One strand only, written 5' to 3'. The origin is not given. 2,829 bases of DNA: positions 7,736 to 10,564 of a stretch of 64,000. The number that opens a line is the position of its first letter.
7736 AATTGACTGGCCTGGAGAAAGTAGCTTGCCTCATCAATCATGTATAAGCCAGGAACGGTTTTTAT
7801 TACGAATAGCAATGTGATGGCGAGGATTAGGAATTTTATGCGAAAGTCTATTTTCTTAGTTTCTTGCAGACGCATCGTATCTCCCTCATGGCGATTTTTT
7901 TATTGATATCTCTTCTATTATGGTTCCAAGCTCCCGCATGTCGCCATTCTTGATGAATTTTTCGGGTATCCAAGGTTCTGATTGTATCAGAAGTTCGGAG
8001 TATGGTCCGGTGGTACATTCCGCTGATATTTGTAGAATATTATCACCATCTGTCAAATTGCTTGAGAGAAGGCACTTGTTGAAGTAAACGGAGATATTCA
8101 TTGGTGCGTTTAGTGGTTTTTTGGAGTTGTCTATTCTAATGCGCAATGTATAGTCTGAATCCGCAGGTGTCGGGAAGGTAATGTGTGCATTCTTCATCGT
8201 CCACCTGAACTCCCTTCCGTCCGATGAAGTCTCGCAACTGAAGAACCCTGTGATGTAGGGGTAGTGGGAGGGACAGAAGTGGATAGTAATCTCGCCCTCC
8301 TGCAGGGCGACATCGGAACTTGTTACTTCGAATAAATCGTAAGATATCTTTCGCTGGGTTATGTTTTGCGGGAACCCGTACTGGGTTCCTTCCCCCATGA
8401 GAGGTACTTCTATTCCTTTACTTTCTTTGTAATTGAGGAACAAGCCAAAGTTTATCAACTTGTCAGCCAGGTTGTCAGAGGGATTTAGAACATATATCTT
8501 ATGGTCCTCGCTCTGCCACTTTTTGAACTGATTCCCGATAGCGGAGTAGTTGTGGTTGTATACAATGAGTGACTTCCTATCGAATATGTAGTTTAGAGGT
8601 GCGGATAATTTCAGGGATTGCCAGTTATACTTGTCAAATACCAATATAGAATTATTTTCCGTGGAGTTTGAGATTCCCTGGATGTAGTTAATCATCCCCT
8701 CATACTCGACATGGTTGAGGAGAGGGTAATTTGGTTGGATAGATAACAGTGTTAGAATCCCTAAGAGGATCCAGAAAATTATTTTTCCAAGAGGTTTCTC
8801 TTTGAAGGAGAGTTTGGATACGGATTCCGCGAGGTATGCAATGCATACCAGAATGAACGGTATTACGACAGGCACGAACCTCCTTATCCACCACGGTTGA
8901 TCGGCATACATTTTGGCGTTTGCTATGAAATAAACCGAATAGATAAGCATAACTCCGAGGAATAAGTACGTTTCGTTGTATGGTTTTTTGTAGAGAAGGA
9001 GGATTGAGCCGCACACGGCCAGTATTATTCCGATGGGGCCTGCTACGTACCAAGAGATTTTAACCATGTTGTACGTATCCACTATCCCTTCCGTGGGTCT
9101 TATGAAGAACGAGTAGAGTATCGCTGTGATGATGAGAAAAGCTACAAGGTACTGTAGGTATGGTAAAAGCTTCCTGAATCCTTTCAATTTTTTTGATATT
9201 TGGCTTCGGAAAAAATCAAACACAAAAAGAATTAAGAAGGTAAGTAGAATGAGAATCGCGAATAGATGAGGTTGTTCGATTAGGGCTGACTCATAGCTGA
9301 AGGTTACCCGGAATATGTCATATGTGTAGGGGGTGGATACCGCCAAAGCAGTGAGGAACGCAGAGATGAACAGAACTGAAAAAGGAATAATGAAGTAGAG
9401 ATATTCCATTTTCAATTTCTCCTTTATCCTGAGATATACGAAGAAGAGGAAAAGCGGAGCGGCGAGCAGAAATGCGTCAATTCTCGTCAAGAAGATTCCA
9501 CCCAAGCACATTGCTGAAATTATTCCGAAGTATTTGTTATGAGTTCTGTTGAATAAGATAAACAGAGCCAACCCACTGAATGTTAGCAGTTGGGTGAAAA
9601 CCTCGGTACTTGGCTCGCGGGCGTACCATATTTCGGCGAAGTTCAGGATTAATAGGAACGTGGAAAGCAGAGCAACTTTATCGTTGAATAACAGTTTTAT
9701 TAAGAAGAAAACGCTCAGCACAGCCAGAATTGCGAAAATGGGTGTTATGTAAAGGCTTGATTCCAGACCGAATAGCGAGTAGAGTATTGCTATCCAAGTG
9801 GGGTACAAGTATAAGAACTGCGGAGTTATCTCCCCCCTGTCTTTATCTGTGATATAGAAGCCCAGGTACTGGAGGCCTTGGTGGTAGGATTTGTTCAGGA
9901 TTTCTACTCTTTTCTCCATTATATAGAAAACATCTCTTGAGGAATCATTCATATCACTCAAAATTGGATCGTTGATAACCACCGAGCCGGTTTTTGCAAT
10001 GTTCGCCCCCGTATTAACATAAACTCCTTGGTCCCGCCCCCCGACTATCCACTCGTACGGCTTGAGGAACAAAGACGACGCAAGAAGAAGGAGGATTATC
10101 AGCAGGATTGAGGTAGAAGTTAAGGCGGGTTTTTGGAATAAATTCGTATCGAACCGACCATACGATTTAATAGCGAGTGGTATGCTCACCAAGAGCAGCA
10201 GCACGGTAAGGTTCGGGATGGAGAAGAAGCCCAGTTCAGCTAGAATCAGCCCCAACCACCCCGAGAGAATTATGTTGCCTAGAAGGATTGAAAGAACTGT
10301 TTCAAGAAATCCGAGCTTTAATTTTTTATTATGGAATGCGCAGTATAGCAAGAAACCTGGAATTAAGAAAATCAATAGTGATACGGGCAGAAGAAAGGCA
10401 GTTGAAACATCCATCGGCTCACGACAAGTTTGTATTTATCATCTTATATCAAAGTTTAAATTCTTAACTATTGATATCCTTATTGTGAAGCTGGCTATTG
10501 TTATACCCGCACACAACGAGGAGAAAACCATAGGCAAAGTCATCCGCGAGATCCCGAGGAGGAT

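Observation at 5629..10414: Two adjacent very large GT-C-type membrane glycosyltransferases (748 and 842 aa), plus a third at 43058-44482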

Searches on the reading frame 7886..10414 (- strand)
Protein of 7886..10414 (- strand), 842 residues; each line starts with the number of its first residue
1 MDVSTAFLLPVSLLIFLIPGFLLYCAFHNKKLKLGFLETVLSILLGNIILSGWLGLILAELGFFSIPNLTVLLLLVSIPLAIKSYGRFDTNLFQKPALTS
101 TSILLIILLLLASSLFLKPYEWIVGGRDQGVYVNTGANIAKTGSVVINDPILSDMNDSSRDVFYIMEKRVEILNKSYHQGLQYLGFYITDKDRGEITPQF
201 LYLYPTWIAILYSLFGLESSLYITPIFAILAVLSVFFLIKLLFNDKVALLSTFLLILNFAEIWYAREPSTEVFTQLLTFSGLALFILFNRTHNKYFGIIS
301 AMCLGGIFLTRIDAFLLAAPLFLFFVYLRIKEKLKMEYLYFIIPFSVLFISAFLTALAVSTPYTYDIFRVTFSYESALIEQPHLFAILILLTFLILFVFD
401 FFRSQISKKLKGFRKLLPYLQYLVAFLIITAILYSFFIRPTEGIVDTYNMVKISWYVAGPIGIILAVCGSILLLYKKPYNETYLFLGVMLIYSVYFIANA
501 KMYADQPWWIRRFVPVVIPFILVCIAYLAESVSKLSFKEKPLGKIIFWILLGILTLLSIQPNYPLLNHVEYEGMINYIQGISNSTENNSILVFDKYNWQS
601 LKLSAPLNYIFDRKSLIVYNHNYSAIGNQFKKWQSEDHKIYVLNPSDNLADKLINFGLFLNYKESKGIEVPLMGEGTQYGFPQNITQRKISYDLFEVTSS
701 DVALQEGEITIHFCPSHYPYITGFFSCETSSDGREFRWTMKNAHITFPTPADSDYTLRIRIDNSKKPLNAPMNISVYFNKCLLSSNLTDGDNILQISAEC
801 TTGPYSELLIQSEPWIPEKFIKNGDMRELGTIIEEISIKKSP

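Call 3: search_protein_families(library=pfam, proteins=[window:7886-10414:-], max_evalue=1)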
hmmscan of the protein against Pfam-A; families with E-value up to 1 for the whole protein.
window:7886-10414:- (842 aa): 1 family
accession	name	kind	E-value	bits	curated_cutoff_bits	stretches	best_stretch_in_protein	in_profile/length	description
PF13231.12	PMT_2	-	0.0013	19.4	26.1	1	208-352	10-156/160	Dolichyl-phosphate-mannose-protein mannosyltransferase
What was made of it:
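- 7886..10414 (-): 842-aa GT-C glycosyltransferase. It has 3 extra N-terminal TM helices, a canonical GT-C core of about 13 TM helices, an external alpha/beta domain (about residues 570-690) and a C-terminal CBM-like beta-sandwich (about residues 698-842). Pfam PMT_2 scores 19.4 bits, below the gathering threshold (call 3).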

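Call 4: search_protein_families(library=ncbifam, proteins=[window:7886-10414:-], max_evalue=1)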
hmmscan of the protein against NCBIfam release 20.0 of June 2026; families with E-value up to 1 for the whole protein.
window:7886-10414:- (842 aa): 2 families
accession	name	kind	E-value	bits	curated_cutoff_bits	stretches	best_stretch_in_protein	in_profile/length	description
NF047440.1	LA3751_2_3_fam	subfamily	6.9e-05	21.9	200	1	193-354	74-238/460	LA_3751/LA_3752 family putative glycosyltransferase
NF040483.1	serum_opaci_fac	subfamily_domain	0.074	12.3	150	1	600-644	159-202/342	serum opacification factor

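Call 10: find_homologous_proteins(query=window:7886-10414:-, max_evalue=0.001)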
Query window:7886-10414:- (842 aa): 30 proteins with E <= 0.001 among 8000 candidates.
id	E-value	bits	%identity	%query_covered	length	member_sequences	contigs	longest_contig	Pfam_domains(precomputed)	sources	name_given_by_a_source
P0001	0.0e+0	1872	100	100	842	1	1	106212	-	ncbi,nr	ncbi:MAG: glycosyltransferase family 39 protein [Candidatus Micrarchaeota archaeon]|nr:glycosyltrans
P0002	1.6e-221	756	53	83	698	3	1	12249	PF13231.13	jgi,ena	-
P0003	6.9e-212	724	49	86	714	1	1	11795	PF13231.13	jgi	jgi:hypothetical protein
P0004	6.2e-182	625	59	60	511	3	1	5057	PF13231.13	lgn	-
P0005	6.4e-170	585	40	98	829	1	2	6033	PF13231.13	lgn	-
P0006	2.4e-169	583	42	91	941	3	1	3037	-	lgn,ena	-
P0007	4.0e-167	576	41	98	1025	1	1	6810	PF13231.13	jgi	jgi:uncharacterized membrane protein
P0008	1.7e-139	485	39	92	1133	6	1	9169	PF13231.13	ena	-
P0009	2.1e-139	484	36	98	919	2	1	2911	PF13231.13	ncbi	-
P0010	2.7e-128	447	37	75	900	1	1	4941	PF13231.13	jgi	jgi:hypothetical protein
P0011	2.3e-127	444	33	98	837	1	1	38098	PF13231.13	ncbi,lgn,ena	ncbi:MAG TPA: glycosyltransferase family 39 protein [Candidatus Methanoperedens sp.]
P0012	1.2e-109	386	36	75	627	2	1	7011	-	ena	-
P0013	5.8e-104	367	41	43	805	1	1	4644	PF13231.13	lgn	-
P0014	3.2e-102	361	31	98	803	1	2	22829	PF13231.13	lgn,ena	-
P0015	1.5e-94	336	30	100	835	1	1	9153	-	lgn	-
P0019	2.8e-58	216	27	74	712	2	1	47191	-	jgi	jgi:hypothetical protein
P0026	2.2e-46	177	23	98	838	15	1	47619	-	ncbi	-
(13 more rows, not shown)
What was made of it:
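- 7886..10414 (-): NCBI names it 'GT39 family protein' (call 10).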

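Call 11: search_solved_structures(query=window:7886-10414:-, max_evalue=10)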
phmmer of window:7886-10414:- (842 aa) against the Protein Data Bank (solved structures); distinct sequences matched with E-value up to 10: 0.

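Call 16: search_solved_structures(query=A1, max_evalue=10, show_alignments=2)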
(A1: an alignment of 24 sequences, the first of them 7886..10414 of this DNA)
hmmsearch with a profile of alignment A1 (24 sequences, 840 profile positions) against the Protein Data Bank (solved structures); distinct sequences matched with E-value up to 10: 13.
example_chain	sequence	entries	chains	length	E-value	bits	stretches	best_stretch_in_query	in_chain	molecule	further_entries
9llg_M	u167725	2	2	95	0.032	15.4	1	371-429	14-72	De novo designed negative allosteric GPCR exoframe modulator targeting TM5/6/7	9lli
6urt_G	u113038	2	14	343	0.48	11.5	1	315-423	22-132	Low conductance mechanosensitive channel YnaI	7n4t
5y4o_A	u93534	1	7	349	0.49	11.4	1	315-423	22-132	Low conductance mechanosensitive channel YnaI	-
9h2s_A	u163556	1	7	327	0.55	11.3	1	315-424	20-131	Low conductance mechanosensitive channel YnaI,Small-conductance mechanosensitive channel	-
6ssc_A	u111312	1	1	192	0.66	11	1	578-635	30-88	N-acetylmuramoyl-L-alanine amidase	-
9h2p_A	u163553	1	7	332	0.8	10.8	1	315-424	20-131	Low conductance mechanosensitive channel YnaI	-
9h95_A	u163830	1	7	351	0.88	10.6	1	315-423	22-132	Low conductance mechanosensitive channel YnaI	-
9e63_A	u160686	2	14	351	0.88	10.6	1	315-423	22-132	Low conductance mechanosensitive channel YnaI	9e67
9e65_A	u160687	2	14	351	0.88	10.6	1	315-423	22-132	Low conductance mechanosensitive channel YnaI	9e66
9e62_A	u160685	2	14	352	0.89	10.6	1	315-423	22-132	Low conductance mechanosensitive channel YnaI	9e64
6zye_E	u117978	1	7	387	1.1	10.3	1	315-423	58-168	YnaI,Low conductance mechanosensitive channel YnaI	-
9h2v_A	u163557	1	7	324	1.6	9.8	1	315-424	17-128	Low conductance mechanosensitive channel YnaI,Small-conductance mechanosensitive channel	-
2l82_A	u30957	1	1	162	5.2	8.1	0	613-699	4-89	DESIGNED PROTEIN OR32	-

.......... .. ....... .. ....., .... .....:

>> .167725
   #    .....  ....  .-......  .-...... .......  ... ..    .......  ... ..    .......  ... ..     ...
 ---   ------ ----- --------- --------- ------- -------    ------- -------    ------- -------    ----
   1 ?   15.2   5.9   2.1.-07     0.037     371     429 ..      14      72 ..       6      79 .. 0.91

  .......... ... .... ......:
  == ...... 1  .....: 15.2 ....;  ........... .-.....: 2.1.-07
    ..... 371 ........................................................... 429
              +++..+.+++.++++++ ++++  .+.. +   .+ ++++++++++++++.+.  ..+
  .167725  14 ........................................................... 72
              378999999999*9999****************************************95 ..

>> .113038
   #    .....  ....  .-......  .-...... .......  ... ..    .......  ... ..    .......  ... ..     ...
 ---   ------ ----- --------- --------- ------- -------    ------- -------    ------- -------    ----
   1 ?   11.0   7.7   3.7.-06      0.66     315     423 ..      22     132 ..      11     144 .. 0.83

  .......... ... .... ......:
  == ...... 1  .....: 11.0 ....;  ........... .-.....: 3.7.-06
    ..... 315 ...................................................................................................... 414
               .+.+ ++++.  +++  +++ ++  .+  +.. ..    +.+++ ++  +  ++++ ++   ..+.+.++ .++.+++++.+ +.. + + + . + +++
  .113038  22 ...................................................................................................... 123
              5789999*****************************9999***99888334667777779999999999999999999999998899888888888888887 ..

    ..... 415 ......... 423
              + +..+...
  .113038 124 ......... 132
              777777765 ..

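Call 35: predict_structure(alignment_id=A1)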
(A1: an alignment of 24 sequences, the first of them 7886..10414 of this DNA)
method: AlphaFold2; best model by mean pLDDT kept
length: 842 residues; sequences in the alignment: 24
mean_pLDDT: 88.0   pTM: 0.87
mean pLDDT of the five models: 88.0, 87.0, 86.7, 85.3, 84.6
residues with pLDDT >= 90: 507; 70-90: 268; 50-70: 57; < 50: 10
segments of 3 or more residues with pLDDT < 50: 1-5
pLDDT, mean of each block of 10 residues (from residue 1): 51 76 89 87 94 97 96 94 83 84 96 96 92 98 96 95 90 84 94 95 97 94 97 97 96 96 95 97 96 95 96 89 89 91 95 92 84 56 70 78 79 74 80 70 60 87 92 87 90 81 61 92 96 89 92 92 89 96 95 90 96 95 95 95 89 87 89 73 86 89 72 68 86 84 89 90 90 92 92 92 88 94 91 90 78
secondary structure, 60 per line:
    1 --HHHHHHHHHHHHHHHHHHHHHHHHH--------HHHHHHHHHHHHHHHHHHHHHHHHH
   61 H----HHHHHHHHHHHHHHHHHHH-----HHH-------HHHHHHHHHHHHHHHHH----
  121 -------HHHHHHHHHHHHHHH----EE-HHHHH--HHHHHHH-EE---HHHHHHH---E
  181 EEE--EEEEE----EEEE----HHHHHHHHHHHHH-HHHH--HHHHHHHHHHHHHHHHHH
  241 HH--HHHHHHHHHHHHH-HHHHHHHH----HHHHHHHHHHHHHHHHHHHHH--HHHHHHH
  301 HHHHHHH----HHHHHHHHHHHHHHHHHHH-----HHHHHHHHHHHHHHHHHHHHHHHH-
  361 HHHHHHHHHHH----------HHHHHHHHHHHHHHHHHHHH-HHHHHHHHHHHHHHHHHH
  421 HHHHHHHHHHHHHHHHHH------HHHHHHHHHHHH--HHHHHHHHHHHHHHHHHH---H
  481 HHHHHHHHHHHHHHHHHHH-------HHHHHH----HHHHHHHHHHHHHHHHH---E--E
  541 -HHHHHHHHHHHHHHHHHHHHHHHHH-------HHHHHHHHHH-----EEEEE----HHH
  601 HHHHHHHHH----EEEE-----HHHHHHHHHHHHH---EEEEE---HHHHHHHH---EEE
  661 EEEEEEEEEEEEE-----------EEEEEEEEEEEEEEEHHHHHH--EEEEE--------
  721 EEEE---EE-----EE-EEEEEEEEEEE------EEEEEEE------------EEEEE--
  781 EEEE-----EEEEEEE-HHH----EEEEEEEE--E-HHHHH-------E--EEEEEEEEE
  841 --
elements in order (helices of 4 or more, strands of 3 or more residues): H3-27 H36-61 H66-84 H100-116 H128-142 H150-154 H157-163 H170-176 E180-183 E186-190 E195-198 H203-215 H217-220 H223-242 H245-257 H259-266 H271-291 H294-307 H312-330 H336-359 H361-371 H382-401 H403-438 H445-456 H459-476 H480-499 H507-512 H517-533 H542-566 H574-583 E589-593 H598-609 E614-617 H623-635 E639-643 H647-654 E658-673 E685-699 H700-705 E708-712 E721-724 E738-748 E755-761 E774-778 E781-784 E790-796 E805-812 H817-821 E832-840
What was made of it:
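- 7886..10414 (-): The AF2 model has pLDDT 88 and pTM 0.87 (call 35).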

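Call 38: fold_search(model_id=the predicted structure, library=pdb)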
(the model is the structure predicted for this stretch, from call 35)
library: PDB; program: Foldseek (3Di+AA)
matches with E <= 10: 572; with E <= 0.001: 34
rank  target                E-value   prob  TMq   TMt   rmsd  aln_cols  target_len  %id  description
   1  8agc_A                4.8e-09  1.00  0.35  0.41  11.4       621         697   14  Structure of yeast oligosaccharylransferase complex with lipid-linked oligosaccharide and non-acceptor peptide bound (released 2022-12-07)
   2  7oci_F                5.9e-09  1.00  0.34  0.43  10.9       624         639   14  Cryo-EM structure of yeast Ost6p containing oligosaccharyltransferase complex (released 2022-02-16)
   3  8age_A                8.0e-09  1.00  0.34  0.43   9.9       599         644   13  Structure of yeast oligosaccharylransferase complex with acceptor peptide bound (released 2022-12-07)
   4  3wak                  1.1e-08  1.00  0.36  0.35  16.0       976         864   10  Crystal structure of the Archaeoglobus fulgidus oligosaccharyltransferase (O29867_ARCFU) in the apo form (released 2013-10-30)
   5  6s7t_A                1.7e-08  1.00  0.36  0.42  13.5       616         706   12  Cryo-EM structure of human oligosaccharyltransferase complex OST-B (released 2019-12-18)
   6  7e9s_A                2.4e-08  1.00  0.38  0.37  15.7       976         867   10  Archaeal oligosaccharyltransferase AglB from Archaeoglobus fulgidus in complex with an inhibitory peptide and a dolich (released 2021-09-08)
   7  9n9j_I                3.3e-08  1.00  0.34  0.40  14.5       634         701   10  Structure of a GRP94 folding intermediate engaged with a CCDC134- and FKBP11-bound secretory translocon (released 2025-11-19)
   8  6ezn_F                8.2e-08  1.00  0.34  0.42  12.2       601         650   13  Cryo-EM structure of the yeast oligosaccharyltransferase (OST) complex (released 2018-01-17)
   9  8b6l_I                1.1e-07  1.00  0.34  0.40  14.8       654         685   11  Subtomogram average of the human Sec61-TRAP-OSTA-translocon (released 2022-12-07)
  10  5gmy_A                1.2e-07  1.00  0.39  0.39  15.8       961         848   11  Crystal structure of the Archaeoglobus fulgidus oligosaccharyltransferase (O29867_ARCFU) tethered with an acceptor pep (released 2017-02-01)
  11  8pn9_A                1.5e-07  1.00  0.37  0.45  12.1       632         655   11  Structure of human oligosaccharyltransferase OST-A complex bound to NGI-1 (released 2024-05-08)
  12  3waj                  1.6e-07  1.00  0.37  0.39  14.5       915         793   12  Crystal structure of the Archaeoglobus fulgidus oligosaccharyltransferase (O29867_ARCFU) complex with Zn and sulfate (released 2013-10-30)
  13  6gxc_A                2.6e-07  1.00  0.36  0.43  14.8       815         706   13  Bacterial oligosaccharyltransferase PglB in complex with an inhibitory peptide and a reactive lipid-linked oligosaccha (released 2018-11-14)
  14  6c26_A                3.5e-07  1.00  0.35  0.44  10.0       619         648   13  The Cryo-EM structure of a eukaryotic oligosaccharyl transferase complex (released 2018-01-31)
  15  6ftg_5                3.5e-07  1.00  0.31  0.39  14.6       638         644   13  Subtomogram average of OST-containing ribosome-translocon complexes from canine rough microsomal membranes (released 2018-03-21)
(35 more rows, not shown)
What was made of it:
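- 7886..10414 (-): The top 36 Foldseek PDB hits are all GT-C (call 38).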

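Call 40: find_encoding_contigs(protein=P0011, flank=8000, max_places=3)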
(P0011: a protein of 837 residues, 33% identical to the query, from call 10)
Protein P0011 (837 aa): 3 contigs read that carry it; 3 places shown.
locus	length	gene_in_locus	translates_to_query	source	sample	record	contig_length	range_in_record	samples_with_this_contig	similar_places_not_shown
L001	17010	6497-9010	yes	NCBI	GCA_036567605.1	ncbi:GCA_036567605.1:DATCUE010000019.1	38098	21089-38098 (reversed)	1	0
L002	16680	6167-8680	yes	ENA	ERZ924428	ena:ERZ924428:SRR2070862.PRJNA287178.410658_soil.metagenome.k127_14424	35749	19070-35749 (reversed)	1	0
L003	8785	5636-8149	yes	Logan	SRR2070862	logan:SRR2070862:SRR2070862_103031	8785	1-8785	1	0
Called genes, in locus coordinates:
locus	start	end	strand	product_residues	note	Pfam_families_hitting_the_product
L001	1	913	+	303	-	?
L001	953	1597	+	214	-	PF13489:Methyltransf_23, PF07021:MetW, PF13847:Methyltransf_31, PF08241:Methyltransf_11, PF08242:Methyltransf_12, PF13649:Methyltransf_25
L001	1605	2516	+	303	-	PF03706:LPG_synthase_TM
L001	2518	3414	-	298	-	PF00535:Glycos_transf_2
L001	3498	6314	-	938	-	PF13229:Beta_helix, PF05048:NosD, PF13229:Beta_helix, PF05048:NosD, PF13229:Beta_helix, PF05048:NosD, PF13229:Beta_helix, PF05048:NosD, +1 more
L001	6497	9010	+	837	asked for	PF13231:PMT_2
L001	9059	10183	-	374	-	PF05401:NodS (faint), PF03848:TehB (faint), PF13489:Methyltransf_23, PF08241:Methyltransf_11, PF08242:Methyltransf_12, PF13649:Methyltransf_25, PF13847:Methyltransf_31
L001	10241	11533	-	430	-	PF00534:Glycos_transf_1, PF13692:Glyco_trans_1_4, PF13524:Glyco_trans_1_2 (weak)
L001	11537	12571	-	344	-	PF00534:Glycos_transf_1, PF13692:Glyco_trans_1_4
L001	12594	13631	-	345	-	PF13439:Glyco_transf_4 (faint), PF00534:Glycos_transf_1, PF13692:Glyco_trans_1_4, PF13524:Glyco_trans_1_2 (weak)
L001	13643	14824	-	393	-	PF13489:Methyltransf_23, PF07021:MetW, PF13847:Methyltransf_31 (faint), PF08241:Methyltransf_11 (weak), PF08242:Methyltransf_12 (weak), PF13649:Methyltransf_25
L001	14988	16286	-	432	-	PF02353:CMAS, PF13489:Methyltransf_23, PF13847:Methyltransf_31, PF08241:Methyltransf_11, PF08242:Methyltransf_12, PF13649:Methyltransf_25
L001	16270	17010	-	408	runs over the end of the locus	PF00005:ABC_tran, PF13555:AAA_29 (weak), PF13304:AAA_21 (faint), PF14524:Wzt_C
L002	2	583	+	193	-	?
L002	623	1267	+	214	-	PF13489:Methyltransf_23, PF07021:MetW, PF13847:Methyltransf_31, PF08241:Methyltransf_11, PF08242:Methyltransf_12, PF13649:Methyltransf_25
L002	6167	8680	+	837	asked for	PF13231:PMT_2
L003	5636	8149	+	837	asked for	PF13231:PMT_2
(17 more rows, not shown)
